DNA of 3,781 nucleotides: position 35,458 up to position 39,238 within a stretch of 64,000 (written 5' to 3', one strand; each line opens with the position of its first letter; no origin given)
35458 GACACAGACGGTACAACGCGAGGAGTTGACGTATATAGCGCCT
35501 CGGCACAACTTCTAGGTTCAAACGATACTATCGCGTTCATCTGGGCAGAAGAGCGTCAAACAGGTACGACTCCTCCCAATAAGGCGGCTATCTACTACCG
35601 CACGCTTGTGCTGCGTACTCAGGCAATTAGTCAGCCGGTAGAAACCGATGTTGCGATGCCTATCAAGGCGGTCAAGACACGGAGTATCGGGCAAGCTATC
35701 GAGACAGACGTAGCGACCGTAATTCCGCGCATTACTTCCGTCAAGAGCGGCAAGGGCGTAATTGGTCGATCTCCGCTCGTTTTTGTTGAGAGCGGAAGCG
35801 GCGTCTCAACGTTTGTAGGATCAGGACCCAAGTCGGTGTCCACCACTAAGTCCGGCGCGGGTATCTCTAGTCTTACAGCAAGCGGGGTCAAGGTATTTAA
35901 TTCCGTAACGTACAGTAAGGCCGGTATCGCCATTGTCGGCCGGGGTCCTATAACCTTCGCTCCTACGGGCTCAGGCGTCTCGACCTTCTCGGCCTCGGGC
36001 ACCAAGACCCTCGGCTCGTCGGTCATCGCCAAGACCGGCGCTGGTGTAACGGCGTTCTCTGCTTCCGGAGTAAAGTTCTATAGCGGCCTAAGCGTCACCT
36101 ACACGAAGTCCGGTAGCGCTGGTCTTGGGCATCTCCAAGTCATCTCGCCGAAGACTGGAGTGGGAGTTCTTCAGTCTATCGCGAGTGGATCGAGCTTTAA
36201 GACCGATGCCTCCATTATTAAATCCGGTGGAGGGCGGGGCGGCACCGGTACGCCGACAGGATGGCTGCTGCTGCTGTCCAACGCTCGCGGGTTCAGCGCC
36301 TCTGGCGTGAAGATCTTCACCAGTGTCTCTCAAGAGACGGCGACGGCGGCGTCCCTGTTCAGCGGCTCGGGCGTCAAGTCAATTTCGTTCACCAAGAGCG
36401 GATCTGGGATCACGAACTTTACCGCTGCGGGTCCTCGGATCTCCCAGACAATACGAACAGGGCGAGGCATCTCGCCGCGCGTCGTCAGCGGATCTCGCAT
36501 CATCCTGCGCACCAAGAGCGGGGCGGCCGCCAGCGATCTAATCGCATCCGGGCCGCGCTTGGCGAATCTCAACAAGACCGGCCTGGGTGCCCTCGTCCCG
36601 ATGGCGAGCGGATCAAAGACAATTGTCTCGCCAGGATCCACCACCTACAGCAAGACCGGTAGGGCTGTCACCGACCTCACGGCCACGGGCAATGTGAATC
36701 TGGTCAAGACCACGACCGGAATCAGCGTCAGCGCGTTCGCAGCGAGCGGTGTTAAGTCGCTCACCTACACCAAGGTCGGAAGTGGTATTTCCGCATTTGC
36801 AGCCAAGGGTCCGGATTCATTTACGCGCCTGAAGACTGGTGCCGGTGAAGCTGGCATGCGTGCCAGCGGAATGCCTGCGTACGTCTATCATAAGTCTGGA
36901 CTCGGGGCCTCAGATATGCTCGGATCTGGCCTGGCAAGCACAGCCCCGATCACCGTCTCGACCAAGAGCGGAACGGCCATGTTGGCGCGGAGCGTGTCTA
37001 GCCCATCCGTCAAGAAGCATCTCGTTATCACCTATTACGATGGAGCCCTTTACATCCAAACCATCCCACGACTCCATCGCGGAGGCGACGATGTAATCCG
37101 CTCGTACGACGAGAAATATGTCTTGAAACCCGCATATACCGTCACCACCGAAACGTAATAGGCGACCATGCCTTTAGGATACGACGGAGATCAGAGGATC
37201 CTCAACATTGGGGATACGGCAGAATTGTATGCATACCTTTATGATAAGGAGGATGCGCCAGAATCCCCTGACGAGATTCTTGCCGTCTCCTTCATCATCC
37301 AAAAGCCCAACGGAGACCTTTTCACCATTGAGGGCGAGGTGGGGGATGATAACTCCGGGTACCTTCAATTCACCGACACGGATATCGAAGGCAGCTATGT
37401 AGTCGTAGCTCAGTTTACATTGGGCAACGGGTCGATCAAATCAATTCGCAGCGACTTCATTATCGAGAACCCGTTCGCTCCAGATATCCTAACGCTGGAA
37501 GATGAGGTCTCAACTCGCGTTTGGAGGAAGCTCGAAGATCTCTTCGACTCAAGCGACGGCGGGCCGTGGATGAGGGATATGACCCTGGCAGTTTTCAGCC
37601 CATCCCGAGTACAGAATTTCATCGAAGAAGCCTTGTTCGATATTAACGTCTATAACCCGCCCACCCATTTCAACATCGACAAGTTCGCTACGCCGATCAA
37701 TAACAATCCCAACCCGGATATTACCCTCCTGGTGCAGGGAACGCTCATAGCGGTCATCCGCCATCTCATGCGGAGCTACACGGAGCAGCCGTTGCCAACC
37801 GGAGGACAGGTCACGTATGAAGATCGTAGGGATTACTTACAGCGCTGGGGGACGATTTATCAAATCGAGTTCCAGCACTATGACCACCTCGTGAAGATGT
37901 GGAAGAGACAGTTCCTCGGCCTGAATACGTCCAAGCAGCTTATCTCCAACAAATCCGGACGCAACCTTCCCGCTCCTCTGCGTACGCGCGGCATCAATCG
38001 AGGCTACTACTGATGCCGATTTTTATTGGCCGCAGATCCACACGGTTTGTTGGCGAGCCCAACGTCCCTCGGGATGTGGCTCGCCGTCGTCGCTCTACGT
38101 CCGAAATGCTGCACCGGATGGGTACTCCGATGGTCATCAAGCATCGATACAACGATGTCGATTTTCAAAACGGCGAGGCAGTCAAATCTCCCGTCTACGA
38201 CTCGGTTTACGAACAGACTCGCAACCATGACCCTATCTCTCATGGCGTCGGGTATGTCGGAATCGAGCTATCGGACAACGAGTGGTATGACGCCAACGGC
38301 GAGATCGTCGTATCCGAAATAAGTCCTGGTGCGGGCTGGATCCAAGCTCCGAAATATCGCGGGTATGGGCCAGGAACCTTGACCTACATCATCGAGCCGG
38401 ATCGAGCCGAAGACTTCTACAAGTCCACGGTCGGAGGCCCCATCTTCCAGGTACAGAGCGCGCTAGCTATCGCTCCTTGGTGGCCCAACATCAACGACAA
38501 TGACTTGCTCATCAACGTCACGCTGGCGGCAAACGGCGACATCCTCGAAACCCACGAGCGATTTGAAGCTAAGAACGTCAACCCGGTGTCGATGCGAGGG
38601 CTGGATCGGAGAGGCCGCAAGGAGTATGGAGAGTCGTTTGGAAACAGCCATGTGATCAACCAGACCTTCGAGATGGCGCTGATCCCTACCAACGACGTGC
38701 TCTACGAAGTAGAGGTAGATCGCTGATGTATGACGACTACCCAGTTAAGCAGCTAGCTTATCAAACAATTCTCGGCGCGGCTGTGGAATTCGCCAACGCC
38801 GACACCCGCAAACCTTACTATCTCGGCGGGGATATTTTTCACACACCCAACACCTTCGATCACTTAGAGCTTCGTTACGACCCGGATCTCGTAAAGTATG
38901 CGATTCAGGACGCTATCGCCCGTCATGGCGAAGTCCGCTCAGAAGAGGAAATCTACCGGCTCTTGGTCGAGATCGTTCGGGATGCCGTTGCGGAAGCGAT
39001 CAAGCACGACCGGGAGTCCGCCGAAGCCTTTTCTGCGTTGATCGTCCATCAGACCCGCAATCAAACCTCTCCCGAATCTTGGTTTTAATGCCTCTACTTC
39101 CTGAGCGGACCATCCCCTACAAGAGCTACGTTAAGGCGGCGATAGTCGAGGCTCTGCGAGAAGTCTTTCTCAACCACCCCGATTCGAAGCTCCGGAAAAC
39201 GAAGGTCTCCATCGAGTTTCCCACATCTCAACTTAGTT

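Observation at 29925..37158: Carbohydrate-active-looking cluster (signal-peptide-bearing beta-helix protein plus BNR/Asp-box protein with an 18-aa repeat tail) embedded between capsid and neck genes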

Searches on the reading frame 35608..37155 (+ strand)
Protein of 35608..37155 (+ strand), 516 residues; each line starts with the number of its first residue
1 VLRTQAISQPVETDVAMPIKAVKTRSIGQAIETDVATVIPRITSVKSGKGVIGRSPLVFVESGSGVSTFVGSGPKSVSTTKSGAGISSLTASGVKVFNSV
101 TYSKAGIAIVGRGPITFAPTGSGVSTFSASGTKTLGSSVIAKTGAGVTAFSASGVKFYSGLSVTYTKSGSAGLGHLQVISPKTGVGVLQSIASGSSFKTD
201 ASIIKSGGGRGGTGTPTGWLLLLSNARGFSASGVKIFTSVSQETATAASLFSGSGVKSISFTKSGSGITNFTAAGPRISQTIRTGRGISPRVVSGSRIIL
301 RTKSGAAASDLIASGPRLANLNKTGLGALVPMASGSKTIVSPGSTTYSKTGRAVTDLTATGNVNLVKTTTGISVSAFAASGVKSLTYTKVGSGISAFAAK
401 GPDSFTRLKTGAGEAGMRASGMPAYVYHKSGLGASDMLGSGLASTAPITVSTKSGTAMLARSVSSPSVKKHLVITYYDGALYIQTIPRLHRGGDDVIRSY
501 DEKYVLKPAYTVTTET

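Call 45: search_protein_representatives(protein=window:35608-37155:+)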
Query: 516 residues. Proteins with E-value up to 0.001 (for the whole library): 225; up to 1e-10: 54; up to 1e-30: 3. The best 150 are listed.
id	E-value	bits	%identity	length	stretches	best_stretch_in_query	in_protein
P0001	0.0e+00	1034.8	100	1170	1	1-516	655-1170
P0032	1.4e-43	165.7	36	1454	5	242-442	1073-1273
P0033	1.3e-34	136.2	38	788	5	78-298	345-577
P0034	4.8e-23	98.1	33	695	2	259-509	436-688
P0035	9.7e-23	97.1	38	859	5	249-441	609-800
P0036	1.1e-22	96.8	39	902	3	248-460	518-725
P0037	6.8e-22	94.3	34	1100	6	284-441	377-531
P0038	9.6e-22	93.8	43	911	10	5-39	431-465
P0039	9.7e-20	87.2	31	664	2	245-457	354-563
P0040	1.8e-19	86.3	38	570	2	227-424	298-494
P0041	7.8e-19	84.2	35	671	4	241-395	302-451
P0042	2.9e-18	82.3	34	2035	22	3-48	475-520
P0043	4.8e-18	81.6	37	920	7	250-337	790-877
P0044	1.1e-17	80.3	37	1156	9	4-190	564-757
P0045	1.4e-17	80.1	37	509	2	226-401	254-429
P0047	3.0e-17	78.9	43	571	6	3-52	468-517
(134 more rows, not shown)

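Call 47: search_protein_families(library=pfam, proteins=[P0032, P0033, P0034, P0038, P0042, P0047, P0035, P0036, P0037, P0039], max_evalue=0.01)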
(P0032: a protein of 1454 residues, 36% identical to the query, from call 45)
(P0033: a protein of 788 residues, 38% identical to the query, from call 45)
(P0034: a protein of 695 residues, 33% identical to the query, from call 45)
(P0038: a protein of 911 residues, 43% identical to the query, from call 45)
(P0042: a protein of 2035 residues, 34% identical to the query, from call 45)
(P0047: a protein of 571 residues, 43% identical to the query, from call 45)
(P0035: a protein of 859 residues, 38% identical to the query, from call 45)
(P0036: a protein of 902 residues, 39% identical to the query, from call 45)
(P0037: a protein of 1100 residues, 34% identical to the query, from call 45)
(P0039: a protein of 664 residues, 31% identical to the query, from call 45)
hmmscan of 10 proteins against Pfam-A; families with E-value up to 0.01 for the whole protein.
P0032 (1454 aa): 1 family
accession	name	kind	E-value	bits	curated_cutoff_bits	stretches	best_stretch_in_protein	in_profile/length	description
PF16190.11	E1_FCCH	-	0.001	19.5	29.5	1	504-559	12-69/70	Ubiquitin-activating enzyme E1 FCCH domain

P0033 (788 aa): 0 families

P0034 (695 aa): 0 families

P0038 (911 aa): 1 family
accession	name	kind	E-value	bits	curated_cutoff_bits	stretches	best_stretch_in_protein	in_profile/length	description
PF08558.16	TRF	-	1.8e-05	24.9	25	0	447-503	145-203/239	Telomere repeat binding factor (TRF)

P0042 (2035 aa): 1 family
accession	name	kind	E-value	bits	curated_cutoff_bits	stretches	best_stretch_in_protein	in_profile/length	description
PF13385.13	Laminin_G_3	-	5.8e-06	27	27.6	1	1345-1488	14-149/151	Concanavalin A-like lectin/glucanases superfamily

P0047 (571 aa): 0 families

P0035 (859 aa): 0 families

P0036 (902 aa): 0 families

P0037 (1100 aa): 1 family
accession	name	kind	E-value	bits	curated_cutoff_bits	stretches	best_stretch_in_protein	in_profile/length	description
PF02018.23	CBM_4_9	-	5.9e-08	33.6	25.9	2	265-395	2-131/136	Carbohydrate binding domain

P0039 (664 aa): 0 families

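Call 55: find_related_loci(query=window:35608-37155:+, collection=viral_contigs, flank=10000)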
Query window:35608-37155:+ (516 aa) in viral_contigs; peptide patterns used: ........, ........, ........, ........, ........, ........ (x = any residue, [..] = any of these).
10 stretches matched a pattern, but none encodes a relative of the query by tblastn (E <= 1e-3).

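Call 56: find_encoding_contigs(protein=P0034, flank=10000, max_places=3)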
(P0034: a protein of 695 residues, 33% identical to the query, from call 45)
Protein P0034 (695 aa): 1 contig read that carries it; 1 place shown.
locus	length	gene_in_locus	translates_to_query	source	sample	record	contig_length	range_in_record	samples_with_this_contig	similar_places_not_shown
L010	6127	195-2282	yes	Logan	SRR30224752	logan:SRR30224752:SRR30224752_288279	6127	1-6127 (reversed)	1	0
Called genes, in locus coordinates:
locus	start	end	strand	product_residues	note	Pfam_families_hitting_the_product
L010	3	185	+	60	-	?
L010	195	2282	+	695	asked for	-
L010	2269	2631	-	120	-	-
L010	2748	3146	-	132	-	-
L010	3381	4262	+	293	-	-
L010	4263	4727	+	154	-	-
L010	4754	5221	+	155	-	-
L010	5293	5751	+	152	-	-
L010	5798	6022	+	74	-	-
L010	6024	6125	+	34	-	?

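Call 61: find_encoding_contigs(protein=P0033, flank=10000, max_places=3)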
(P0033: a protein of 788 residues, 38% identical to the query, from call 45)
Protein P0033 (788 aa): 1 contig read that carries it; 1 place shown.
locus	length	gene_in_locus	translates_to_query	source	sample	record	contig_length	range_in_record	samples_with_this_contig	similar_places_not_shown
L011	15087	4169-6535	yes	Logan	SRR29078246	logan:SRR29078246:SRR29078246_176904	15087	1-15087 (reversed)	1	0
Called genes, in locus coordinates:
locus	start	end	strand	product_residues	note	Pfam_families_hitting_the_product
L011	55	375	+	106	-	-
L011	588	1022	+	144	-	PF23140:Gp80 (weak)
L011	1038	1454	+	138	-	-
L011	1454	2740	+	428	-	-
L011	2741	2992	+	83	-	-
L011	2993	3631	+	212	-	-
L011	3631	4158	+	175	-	-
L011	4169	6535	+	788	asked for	-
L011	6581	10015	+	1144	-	-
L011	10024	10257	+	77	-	-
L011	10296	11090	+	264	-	-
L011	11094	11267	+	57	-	-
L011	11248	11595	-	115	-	-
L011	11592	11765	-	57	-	-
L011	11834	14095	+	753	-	-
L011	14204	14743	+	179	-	PF23968:Phage_cement_3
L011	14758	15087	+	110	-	?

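Call 62: find_encoding_contigs(protein=P0032, flank=10000, max_places=3)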
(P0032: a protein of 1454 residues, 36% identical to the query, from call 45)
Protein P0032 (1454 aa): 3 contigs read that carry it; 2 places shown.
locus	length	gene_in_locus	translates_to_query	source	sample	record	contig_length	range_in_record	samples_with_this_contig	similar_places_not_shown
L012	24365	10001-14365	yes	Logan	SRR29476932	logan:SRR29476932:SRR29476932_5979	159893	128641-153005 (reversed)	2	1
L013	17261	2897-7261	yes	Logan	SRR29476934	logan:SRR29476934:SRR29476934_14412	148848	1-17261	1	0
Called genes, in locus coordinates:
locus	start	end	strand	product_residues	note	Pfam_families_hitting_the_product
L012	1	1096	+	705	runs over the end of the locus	PF02834:LigT_PEase (faint), PF13563:2_5_RNA_ligase2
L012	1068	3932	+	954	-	-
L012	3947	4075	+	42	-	-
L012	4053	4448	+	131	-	-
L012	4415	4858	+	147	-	-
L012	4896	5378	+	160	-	-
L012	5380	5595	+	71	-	-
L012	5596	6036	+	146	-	PF23140:Gp80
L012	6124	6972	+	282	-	-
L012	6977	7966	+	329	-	-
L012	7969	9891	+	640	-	-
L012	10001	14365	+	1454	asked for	-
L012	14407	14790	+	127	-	-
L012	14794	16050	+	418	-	-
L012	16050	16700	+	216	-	PF07484:Collar, PF21939:Gp10_C (faint)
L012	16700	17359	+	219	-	PF07484:Collar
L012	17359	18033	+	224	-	PF07484:Collar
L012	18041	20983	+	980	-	-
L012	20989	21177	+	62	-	-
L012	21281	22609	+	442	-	PF07484:Collar (weak)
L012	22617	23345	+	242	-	-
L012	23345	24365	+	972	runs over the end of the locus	-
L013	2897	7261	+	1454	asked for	-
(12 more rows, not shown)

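Call 82: find_encoding_contigs(protein=P0042, flank=10000, max_places=2)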
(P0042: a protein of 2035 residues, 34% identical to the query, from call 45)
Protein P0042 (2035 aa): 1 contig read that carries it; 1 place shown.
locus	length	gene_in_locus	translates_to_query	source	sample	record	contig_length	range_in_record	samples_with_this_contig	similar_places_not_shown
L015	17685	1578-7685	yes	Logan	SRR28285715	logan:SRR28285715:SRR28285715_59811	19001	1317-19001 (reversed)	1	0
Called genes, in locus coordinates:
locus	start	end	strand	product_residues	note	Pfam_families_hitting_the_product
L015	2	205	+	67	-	?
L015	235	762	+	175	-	-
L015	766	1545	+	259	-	-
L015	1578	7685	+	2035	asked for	PF13385:Laminin_G_3 (weak)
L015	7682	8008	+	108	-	-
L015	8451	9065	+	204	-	PF02467:Whib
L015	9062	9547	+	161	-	-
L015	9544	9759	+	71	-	-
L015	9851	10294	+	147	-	-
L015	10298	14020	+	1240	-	PF13385:Laminin_G_3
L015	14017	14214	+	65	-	-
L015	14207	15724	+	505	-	-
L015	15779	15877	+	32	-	-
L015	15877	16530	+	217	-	PF01471:PG_binding_1 (weak)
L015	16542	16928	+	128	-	-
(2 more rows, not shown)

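Call 83: find_encoding_contigs(protein=P0037, flank=10000, max_places=2)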
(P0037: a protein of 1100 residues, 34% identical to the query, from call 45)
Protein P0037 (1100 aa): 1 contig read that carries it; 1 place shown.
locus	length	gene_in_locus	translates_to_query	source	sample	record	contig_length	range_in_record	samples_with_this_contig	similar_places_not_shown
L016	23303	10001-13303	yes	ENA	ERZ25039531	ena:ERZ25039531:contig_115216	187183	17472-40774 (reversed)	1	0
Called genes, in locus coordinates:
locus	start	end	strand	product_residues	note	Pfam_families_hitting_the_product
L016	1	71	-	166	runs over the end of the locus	-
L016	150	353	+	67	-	-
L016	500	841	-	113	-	-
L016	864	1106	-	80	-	-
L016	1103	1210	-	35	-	-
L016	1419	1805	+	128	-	-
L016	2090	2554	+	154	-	-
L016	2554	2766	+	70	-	-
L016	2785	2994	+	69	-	-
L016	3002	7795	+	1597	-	PF13385:Laminin_G_3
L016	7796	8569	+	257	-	-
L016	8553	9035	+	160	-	-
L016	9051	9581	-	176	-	-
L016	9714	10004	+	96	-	-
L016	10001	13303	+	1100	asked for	PF02018:CBM_4_9 (faint)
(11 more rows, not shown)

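Call 98: find_encoding_contigs(protein=P0038, flank=10000, max_places=2)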
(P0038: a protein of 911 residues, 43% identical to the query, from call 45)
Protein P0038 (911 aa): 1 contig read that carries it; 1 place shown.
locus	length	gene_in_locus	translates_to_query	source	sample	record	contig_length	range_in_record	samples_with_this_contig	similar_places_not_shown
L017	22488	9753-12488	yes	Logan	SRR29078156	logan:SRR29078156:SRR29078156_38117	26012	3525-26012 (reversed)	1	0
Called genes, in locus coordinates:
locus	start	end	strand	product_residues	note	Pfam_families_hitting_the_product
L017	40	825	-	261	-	-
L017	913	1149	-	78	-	-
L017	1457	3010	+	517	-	-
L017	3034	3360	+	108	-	PF13384:HTH_23 (faint)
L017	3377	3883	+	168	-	-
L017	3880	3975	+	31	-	-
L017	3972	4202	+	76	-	-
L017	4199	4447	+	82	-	-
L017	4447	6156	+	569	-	PF05876:GpA_ATPase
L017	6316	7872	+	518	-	-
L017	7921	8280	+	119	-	-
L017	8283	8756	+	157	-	-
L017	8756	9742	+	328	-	-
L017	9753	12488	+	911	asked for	PF08558:TRF (faint)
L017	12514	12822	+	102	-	PF23148:Gp77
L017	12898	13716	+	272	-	PF01343:Peptidase_S49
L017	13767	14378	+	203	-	-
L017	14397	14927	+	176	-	-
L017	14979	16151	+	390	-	-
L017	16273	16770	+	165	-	-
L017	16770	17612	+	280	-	-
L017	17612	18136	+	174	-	-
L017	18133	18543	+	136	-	-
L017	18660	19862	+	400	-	PF18906:Phage_tube_2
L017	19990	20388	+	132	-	PF27119:Phage_YdaY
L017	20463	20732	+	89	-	PF23812:Phage_TAC_18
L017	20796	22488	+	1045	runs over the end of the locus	PF10145:PhageMin_Tail, PF09718:Tape_meas_lam_C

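Call 99: find_encoding_contigs(protein=P0044, flank=10000, max_places=2)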
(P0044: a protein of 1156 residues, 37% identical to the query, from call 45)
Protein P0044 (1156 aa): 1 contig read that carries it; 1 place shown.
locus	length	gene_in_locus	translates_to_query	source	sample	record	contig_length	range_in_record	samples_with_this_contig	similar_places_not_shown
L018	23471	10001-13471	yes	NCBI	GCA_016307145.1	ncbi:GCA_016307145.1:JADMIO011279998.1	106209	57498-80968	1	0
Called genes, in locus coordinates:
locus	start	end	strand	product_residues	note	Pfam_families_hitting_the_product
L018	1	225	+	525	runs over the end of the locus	-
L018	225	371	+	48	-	-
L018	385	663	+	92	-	-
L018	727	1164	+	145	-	PF05866:RusA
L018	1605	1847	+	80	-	-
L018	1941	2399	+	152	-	-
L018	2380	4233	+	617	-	-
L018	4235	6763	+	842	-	-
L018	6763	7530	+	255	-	-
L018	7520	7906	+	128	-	-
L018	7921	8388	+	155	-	-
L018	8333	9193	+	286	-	-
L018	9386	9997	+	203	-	-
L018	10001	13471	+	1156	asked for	PF13385:Laminin_G_3 (weak)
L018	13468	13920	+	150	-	-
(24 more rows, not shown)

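Call 116: search_protein_families(library=pfam, proteins=[L017:8756-9742:+, L011:2993-3631:+, L011:3631-4158:+, L012:7969-9891:+], max_evalue=0.01)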
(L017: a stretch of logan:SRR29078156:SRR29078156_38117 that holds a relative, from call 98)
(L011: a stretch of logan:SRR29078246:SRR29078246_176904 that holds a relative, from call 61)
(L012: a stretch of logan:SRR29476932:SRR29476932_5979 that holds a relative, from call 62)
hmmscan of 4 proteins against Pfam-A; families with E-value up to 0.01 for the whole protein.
L017:8756-9742:+ (328 aa): 0 families

L011:2993-3631:+ (212 aa): 0 families

L011:3631-4158:+ (175 aa): 0 families

L012:7969-9891:+ (640 aa): 1 family
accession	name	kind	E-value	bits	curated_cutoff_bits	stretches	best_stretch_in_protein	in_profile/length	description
PF17210.9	SdrD_B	-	0.0019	18.8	29.7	1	583-617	25-58/112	SdrD B-like domain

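Call 118: search_protein_families(library=ncbifam, proteins=[L011:1454-2740:+], max_evalue=0.1)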
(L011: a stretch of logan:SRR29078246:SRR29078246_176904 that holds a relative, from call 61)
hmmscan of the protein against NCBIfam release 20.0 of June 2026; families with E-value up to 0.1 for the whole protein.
L011:1454-2740:+ (428 aa): 1 family
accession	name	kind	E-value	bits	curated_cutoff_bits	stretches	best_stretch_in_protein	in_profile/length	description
NF041518.1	choice_anch_Q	domain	0.0022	18.2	25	1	386-425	16-57/58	choice-of-anchor Q domain-containing protein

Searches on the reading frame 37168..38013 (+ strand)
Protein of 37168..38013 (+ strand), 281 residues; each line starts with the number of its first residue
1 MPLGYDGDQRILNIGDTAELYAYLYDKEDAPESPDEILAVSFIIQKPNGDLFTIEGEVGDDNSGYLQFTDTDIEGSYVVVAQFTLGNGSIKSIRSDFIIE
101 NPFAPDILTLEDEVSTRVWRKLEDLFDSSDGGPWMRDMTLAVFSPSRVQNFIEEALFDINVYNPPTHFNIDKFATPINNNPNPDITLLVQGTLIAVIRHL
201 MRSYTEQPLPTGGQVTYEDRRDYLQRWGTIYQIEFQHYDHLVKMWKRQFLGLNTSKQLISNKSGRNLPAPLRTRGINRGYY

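Call 3: search_protein_families(library=pfam, proteins=[window:37168-38013:+], max_evalue=0.1)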
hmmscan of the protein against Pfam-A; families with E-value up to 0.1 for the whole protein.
window:37168-38013:+ (281 aa): 0 families

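Call 4: search_protein_families(library=phrogs, proteins=[window:37168-38013:+], max_evalue=0.01)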
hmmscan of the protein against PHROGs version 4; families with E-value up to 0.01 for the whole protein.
window:37168-38013:+ (281 aa): 1 family
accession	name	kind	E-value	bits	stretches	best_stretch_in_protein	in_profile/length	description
phrog_2791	-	unknown function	8.4e-29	101.8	1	122-259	149-284/329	-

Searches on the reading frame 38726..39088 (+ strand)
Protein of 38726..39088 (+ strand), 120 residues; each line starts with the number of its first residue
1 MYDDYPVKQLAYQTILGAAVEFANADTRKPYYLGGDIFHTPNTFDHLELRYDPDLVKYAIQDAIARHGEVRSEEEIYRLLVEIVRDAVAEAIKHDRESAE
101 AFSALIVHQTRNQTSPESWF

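Call 19: search_protein_families(library=phrogs, proteins=[window:38726-39088:+], max_evalue=0.001)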
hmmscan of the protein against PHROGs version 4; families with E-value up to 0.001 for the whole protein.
window:38726-39088:+ (120 aa): 0 families

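Call 40: search_protein_families(library=pfam, proteins=[window:38726-39088:+], max_evalue=0.05)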
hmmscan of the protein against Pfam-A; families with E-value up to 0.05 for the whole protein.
window:38726-39088:+ (120 aa): 1 family
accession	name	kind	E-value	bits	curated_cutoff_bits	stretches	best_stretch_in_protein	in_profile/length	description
PF13625.11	Helicase_C_3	-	0.002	18.5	34.2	1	53-100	71-118/125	Helicase conserved C-terminal domain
